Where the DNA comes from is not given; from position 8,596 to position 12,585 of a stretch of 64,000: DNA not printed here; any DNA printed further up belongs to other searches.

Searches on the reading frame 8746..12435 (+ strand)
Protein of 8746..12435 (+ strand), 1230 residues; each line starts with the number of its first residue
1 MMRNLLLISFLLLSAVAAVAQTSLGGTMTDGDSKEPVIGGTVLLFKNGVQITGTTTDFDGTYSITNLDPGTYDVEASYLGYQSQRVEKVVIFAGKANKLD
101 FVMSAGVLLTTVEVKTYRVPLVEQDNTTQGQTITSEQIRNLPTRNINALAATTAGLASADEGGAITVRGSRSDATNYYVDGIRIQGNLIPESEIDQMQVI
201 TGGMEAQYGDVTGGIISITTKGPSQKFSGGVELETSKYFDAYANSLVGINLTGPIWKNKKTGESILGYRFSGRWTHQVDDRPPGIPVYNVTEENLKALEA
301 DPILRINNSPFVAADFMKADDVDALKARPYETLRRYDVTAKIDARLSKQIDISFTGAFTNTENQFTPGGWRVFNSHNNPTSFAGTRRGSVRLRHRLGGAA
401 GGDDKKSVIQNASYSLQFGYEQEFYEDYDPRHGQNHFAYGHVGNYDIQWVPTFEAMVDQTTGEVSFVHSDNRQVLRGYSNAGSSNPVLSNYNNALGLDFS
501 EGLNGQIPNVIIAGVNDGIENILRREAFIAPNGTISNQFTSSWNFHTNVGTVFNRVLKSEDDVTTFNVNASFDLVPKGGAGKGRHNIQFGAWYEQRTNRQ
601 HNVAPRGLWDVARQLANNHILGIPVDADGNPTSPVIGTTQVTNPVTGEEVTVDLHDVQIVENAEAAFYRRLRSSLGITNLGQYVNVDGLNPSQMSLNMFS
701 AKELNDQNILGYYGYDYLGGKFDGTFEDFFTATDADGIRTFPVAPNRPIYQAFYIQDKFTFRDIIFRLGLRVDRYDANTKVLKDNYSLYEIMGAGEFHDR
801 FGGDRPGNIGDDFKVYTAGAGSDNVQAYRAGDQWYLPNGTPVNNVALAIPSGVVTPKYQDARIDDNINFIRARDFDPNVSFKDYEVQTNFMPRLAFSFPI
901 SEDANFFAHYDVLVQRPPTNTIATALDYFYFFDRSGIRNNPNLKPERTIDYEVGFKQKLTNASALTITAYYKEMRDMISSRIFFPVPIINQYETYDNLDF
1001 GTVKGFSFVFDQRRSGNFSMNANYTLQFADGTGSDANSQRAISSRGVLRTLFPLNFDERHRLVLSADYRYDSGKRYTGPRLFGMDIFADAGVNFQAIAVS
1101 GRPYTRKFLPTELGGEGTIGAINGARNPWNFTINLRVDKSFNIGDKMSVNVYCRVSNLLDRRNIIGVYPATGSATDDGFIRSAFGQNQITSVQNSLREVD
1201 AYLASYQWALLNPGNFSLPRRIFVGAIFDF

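Call 65: search_protein_families(library=pfam, proteins=[window:8746-12435:+], max_evalue=0.0001)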
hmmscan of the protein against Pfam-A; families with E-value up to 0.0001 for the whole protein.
window:8746-12435:+ (1230 aa): 5 families
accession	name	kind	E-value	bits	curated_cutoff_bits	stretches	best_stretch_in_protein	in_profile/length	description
PF13620.12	CarboxypepD_reg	-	2.8e-16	60.1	32.3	1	24-103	2-81/82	Carboxypeptidase regulatory-like domain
PF13715.12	CarbopepD_reg_2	-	2.1e-11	44.1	32.2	1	26-105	3-78/88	CarboxypepD_reg-like domain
PF14905.12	OMP_b-brl_3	-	1e-10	41.7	27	1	887-1075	156-339/408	Outer membrane protein beta-barrel family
PF07715.20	Plug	-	2.5e-10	41.2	23.9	1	125-214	4-106/107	TonB-dependent Receptor Plug Domain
PF17210.9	SdrD_B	-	2.6e-05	24.8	29.7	0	34-77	21-65/112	SdrD B-like domain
